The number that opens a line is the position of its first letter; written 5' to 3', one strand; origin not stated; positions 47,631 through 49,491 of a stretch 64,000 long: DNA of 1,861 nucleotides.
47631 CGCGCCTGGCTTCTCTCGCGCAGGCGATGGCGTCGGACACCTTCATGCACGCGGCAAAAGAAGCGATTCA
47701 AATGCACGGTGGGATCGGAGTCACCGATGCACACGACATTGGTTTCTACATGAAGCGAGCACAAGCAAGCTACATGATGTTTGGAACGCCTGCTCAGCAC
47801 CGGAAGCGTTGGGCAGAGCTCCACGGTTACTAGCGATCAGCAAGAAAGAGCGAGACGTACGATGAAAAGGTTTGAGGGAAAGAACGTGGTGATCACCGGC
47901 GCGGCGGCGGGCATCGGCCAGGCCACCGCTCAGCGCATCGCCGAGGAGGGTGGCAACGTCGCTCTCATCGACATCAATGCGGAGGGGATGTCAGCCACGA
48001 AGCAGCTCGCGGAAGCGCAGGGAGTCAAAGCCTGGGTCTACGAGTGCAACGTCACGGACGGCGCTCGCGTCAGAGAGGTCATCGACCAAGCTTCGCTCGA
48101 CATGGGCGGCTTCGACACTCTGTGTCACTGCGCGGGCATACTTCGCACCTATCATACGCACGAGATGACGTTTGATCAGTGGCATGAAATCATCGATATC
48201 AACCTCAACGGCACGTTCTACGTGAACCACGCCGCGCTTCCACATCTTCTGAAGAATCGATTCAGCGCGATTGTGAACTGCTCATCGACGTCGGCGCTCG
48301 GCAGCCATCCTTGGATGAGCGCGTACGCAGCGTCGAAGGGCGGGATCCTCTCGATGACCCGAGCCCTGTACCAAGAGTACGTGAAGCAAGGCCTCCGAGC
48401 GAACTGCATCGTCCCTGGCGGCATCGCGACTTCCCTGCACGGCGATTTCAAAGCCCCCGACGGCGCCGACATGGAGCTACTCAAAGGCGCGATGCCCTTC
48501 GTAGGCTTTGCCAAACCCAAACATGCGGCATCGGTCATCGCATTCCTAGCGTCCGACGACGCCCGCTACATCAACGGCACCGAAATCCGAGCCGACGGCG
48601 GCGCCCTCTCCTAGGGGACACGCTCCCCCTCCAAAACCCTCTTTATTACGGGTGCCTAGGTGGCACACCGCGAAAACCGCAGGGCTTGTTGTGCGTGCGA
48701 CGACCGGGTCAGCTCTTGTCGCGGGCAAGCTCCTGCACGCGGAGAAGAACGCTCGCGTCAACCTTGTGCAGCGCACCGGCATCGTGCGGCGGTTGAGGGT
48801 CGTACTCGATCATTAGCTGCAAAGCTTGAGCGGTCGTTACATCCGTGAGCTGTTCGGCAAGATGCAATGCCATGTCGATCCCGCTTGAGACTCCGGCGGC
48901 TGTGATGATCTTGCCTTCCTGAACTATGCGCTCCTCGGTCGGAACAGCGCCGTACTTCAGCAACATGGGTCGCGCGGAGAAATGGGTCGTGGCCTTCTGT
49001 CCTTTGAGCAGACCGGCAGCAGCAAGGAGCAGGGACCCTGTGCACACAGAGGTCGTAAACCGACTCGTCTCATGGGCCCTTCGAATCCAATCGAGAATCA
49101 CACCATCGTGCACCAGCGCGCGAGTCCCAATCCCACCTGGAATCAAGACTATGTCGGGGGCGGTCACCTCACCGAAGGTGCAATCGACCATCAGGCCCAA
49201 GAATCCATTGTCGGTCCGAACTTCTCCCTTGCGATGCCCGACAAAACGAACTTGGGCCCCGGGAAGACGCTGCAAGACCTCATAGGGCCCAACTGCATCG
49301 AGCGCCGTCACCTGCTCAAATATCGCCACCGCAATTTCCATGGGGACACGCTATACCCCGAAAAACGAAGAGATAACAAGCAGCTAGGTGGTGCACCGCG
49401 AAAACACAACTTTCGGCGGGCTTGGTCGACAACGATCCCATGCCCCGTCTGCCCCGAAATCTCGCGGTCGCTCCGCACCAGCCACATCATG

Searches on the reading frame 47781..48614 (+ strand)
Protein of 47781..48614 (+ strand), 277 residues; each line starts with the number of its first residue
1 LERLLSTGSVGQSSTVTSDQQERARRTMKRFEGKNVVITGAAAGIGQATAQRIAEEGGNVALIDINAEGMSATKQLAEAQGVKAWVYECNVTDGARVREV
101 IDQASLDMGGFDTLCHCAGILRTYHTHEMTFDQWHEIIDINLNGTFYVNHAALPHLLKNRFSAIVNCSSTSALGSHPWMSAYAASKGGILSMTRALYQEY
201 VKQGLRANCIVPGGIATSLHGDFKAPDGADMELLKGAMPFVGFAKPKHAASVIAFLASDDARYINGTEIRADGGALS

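Call 64: search_protein_families(library=ncbifam, proteins=[window:47781-48614:+], max_evalue=1e-8)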
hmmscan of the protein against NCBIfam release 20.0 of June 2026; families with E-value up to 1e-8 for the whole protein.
window:47781-48614:+ (277 aa): 209 families (the best 25 are shown)
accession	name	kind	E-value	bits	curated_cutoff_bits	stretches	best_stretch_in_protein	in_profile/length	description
NF052558.1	MBtsdlDhBudC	equivalog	2.3e-59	201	270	1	31-275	1-241/250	meso-2,3-butanediol dehydrogenase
NF009466.0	PRK12826.1-2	subfamily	4.7e-57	193.3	222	1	34-275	4-244/248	3-oxoacyl-ACP reductase FabG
NF004198.0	PRK05653.1-3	equivalog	3e-55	187.4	296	1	28-274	2-245/248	3-oxoacyl-ACP reductase FabG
NF004791.0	PRK06138.1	equivalog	1.4e-54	185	312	1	30-276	2-250/252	SDR family oxidoreductase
NF005559.1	PRK07231.1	subfamily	8.6e-54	182.7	215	1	30-276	1-248/249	glucose 1-dehydrogenase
TIGR01830.1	3oxo_ACP_reduc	equivalog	2.2e-51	174.9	297.75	1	36-274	1-237/239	3-oxoacyl-[acyl-carrier-protein] reductase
NF047923.1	pyridox_DH_SDR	equivalog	1.6e-50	172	325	1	32-275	2-240/243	pyridoxal 4-dehydrogenase, SDR-type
NF004818.0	PRK06172.1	equivalog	3.6e-50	170.7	336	1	28-276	2-251/253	SDR family oxidoreductase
TIGR03971.1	SDR_subfam_1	subfamily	4.2e-48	164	300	1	31-276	1-269/271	mycofactocin-coupled SDR family oxidoreductase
NF005469.0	PRK07063.1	equivalog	6.5e-48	163.5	306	1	28-274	2-253/260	SDR family oxidoreductase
NF006366.0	PRK08589.1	equivalog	1.6e-47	162.1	386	1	28-276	1-253/272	SDR family oxidoreductase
NF005309.0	PRK06841.1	subfamily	2.6e-47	161.5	286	1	30-274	12-251/255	GolD/DthD family dehydrogenase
NF006074.0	PRK08220.1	equivalog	3.1e-46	158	312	1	29-275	4-247/251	2,3-dihydro-2,3-dihydroxybenzoate dehydrogenase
NF004713.0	PRK06057.1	equivalog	3.1e-46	157.9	404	1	27-275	3-249/257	3-oxoacyl-ACP reductase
NF004203.0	PRK05653.2-4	subfamily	3.9e-46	157.5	313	1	30-274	3-255/260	3-oxoacyl-ACP reductase FabG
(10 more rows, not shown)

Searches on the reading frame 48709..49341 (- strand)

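Call 12: search_protein_families(library=ncbifam, proteins=[window:48709-49341:-], max_evalue=0.00001)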
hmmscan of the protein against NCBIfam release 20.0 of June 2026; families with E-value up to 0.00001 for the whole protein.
window:48709-49341:- (210 aa): 5 families
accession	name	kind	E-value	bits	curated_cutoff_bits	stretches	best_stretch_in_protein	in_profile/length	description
NF006902.0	PRK09393.1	equivalog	2.1e-19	69.9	425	1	35-164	51-181/327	transcriptional regulator FtrA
TIGR01383.1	not_thiJ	equivalog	2.2e-15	56.9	131.25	1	10-173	9-176/180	DJ-1 family glyoxalase III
TIGR01382.1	PfpI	subfamily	2.1e-14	53.4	139.05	1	6-149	5-152/169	DJ-1/PfpI/YhbO family deglycase/protease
NF052371.1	TransRegGbdRPseu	equivalog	2.8e-11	43.1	480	1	41-178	63-200/365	choline metabolism transcriptional regulator GbdR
NF040823.1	deglyc_PfpI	equivalog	7.2e-08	32.5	330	1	10-147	10-147/166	deglycase PfpI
